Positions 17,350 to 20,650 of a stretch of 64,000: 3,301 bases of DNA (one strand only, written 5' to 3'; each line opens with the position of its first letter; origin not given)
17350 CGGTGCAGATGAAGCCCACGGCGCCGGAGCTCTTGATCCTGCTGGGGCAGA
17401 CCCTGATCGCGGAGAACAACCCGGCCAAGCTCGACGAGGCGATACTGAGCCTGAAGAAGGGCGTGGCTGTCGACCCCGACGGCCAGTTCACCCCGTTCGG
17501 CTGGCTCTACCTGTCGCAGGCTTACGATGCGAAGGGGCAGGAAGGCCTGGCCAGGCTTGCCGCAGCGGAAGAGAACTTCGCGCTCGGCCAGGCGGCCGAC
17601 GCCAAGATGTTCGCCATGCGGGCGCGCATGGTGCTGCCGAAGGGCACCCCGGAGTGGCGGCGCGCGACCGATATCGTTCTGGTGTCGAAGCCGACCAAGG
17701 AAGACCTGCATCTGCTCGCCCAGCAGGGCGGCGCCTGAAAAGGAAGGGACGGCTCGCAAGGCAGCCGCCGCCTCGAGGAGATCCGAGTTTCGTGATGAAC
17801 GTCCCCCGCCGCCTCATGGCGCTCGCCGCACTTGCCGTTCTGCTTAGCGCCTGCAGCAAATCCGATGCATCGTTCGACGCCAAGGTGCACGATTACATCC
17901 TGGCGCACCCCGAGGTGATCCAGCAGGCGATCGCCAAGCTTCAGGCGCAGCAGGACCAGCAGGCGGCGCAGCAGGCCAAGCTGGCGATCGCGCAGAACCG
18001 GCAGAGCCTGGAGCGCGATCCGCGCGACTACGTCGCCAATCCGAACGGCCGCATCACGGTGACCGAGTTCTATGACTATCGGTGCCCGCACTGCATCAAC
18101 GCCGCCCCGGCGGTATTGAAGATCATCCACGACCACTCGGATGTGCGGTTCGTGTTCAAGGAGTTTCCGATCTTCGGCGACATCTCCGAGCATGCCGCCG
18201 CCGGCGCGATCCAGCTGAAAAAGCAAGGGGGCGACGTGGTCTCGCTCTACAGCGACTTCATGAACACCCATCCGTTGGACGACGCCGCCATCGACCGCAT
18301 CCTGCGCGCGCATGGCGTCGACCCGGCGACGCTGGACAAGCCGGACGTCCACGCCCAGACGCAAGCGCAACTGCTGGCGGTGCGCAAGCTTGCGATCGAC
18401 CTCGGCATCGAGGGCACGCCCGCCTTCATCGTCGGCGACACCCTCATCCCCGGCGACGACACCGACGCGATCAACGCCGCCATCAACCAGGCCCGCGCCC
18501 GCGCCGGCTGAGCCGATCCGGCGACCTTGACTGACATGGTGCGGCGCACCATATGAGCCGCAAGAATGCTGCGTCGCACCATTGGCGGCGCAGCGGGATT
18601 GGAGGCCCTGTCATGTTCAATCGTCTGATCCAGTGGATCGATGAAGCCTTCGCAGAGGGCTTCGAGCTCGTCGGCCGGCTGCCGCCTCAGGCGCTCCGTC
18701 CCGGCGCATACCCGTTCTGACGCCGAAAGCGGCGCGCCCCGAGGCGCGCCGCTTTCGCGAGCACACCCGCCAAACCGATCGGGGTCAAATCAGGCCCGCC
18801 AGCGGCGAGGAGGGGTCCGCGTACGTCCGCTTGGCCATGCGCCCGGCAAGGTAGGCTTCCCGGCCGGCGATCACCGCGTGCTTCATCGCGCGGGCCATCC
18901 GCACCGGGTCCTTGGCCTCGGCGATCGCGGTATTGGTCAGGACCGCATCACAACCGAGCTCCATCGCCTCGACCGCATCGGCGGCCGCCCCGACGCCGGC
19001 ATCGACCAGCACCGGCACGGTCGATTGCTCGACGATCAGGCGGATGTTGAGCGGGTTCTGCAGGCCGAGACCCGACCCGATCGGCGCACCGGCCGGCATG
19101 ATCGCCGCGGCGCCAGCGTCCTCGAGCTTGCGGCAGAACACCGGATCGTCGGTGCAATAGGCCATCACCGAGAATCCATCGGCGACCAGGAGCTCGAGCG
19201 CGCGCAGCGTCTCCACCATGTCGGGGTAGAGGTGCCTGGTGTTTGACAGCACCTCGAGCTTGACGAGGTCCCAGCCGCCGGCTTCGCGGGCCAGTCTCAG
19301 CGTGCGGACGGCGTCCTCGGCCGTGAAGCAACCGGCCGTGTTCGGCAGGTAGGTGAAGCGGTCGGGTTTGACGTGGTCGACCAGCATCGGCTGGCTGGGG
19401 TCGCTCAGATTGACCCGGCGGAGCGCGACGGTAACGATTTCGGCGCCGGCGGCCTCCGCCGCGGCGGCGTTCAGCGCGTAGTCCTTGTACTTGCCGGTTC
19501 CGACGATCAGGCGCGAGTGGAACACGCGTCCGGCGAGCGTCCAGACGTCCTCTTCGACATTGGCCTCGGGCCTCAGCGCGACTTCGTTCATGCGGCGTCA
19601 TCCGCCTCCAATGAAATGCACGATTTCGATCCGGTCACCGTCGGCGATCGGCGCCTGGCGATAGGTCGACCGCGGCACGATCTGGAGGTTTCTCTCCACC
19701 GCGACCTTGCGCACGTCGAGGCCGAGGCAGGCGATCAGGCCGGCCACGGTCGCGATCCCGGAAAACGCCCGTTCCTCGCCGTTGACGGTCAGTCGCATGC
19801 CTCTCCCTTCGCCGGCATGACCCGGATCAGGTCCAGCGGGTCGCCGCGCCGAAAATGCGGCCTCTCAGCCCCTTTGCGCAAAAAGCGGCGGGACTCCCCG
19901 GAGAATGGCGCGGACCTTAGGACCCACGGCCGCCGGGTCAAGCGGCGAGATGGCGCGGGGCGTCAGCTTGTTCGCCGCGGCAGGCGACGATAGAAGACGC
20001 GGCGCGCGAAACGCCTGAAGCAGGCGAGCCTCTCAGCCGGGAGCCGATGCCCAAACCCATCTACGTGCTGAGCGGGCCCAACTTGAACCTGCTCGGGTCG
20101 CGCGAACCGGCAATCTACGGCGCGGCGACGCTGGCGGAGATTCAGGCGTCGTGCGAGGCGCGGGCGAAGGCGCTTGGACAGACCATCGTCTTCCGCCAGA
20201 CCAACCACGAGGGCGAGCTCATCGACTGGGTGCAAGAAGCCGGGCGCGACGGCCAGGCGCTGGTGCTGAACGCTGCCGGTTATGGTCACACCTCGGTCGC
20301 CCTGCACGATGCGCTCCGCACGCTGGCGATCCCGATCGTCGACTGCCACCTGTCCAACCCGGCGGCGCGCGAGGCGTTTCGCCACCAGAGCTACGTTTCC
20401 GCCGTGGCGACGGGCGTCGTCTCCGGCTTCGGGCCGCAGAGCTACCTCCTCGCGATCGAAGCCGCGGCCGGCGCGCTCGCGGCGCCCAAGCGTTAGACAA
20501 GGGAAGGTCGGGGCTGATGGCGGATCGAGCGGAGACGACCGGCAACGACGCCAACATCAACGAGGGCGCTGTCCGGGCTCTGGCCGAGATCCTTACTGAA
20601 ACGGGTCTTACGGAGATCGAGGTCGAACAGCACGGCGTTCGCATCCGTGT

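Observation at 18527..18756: Unannotated 35-aa small protein as its own transcription unit under tandem PhaR-like boxes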

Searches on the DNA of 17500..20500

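Call 4: search_rna_families(source=window, start=17500, end=20500, threshold=evalue, max_evalue=1)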
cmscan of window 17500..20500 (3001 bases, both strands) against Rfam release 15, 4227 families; matches with E-value up to 1: 1.
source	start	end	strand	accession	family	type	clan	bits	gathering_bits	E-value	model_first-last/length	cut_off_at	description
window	19787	19910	-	RF00059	TPP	Cis-reg; riboswitch;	-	65.6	54.3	5.8e-12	1-105/105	no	TPP riboswitch aptamer (THI element)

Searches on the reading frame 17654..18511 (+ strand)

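Call 3: search_protein_families(library=pfam, proteins=[window:17654-18511:+], max_evalue=1)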
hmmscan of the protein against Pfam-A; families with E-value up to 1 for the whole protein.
window:17654-18511:+ (285 aa): 8 families
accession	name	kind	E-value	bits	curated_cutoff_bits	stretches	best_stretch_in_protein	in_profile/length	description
PF01323.26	DSBA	-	2.9e-16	60.3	25.6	1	135-270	1-183/191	DSBA-like thioredoxin domain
PF13462.12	Thioredoxin_4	-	2.5e-12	47.7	23.2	1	129-277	10-163/165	Thioredoxin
PF18312.6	ScsC_N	-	9.4e-11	41.7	25.8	1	73-103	4-34/34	Copper resistance protein ScsC N-terminal domain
PF09476.15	Pilus_CpaD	-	0.00071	19.8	31.1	1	57-138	1-79/200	Pilus biogenesis CpaD protein (pilus_cpaD)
PF13098.12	Thioredoxin_2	-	0.013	16.3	27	1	129-262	2-83/104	Thioredoxin-like domain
PF16525.10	MHB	-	0.027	15.1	27.4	1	72-117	13-57/77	Haemophore, haem-binding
PF00085.26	Thioredoxin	-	0.031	14.7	23.5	1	127-166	14-53/103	Thioredoxin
PF02817.22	E3_binding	-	0.045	14.4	23.7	0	242-252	6-16/36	e3 binding domain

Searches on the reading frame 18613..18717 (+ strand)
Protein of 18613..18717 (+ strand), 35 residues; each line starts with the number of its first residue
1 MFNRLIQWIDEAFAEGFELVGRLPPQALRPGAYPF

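Call 3: search_protein_families(library=pfam, proteins=[window:18613-18717:+], max_evalue=1)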
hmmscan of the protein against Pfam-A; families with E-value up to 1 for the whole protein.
seq(35 aa): 0 families

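Call 76: find_encoding_contigs(protein=window:18613-18717:+, flank=4000, max_places=4)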
Protein seq(35 aa) (35 aa): 2 contigs read that carry it; 2 places shown.
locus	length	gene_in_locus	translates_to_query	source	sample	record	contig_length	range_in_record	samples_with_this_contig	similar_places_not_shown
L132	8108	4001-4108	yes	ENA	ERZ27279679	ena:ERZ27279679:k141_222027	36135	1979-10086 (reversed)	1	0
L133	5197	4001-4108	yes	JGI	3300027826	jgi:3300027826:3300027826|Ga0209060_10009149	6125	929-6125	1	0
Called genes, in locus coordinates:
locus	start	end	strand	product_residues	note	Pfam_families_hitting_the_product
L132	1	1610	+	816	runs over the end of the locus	PF10150:RNase_E_G, PF20833:RNase_E_G_Thio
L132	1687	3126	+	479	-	PF01435:Peptidase_M48, PF13428:TPR_14 (faint), PF14559:TPR_19 (faint)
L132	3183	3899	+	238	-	PF18312:ScsC_N, PF13462:Thioredoxin_4, PF01323:DSBA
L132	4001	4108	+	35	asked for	-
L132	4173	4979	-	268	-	PF05690:ThiG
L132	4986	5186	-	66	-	PF02597:ThiS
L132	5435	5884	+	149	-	PF01220:DHquinase_II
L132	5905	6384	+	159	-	PF00364:Biotin_lipoyl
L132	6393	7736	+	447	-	PF00289:Biotin_carb_N, PF02222:ATP-grasp, PF02786:CPSase_L_D2, PF07478:Dala_Dala_lig_C, PF02785:Biotin_carb_C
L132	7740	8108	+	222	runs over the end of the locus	PF03588:Leu_Phe_trans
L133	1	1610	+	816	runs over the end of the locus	PF10150:RNase_E_G, PF20833:RNase_E_G_Thio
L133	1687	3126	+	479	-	PF01435:Peptidase_M48, PF13428:TPR_14 (faint), PF14559:TPR_19 (faint)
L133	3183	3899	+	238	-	PF18312:ScsC_N, PF13462:Thioredoxin_4, PF01323:DSBA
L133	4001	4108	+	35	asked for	-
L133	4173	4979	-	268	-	PF05690:ThiG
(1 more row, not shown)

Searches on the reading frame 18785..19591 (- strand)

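Call 3: search_protein_families(library=pfam, proteins=[window:18785-19591:-], max_evalue=1)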
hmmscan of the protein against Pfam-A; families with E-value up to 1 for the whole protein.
window:18785-19591:- (268 aa): 3 families
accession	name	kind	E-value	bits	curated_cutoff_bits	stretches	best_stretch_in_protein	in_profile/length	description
PF05690.20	ThiG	-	5.6e-110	366.9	23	1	19-263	2-247/247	Thiazole biosynthesis protein ThiG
PF00977.27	His_biosynth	-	0.00012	22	23.6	1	183-232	65-114/228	Histidine biosynthesis protein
PF01070.24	FMN_dh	-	0.02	14.4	24.9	1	190-219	272-301/350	FMN-dependent dehydrogenase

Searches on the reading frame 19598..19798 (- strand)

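Call 3: search_protein_families(library=pfam, proteins=[window:19598-19798:-], max_evalue=1)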
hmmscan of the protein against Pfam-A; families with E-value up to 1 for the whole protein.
window:19598-19798:- (66 aa): 1 family
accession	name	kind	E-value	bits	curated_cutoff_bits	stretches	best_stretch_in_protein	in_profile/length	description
PF02597.26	ThiS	-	1.8e-14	54.5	22.5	1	4-66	2-76/76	ThiS family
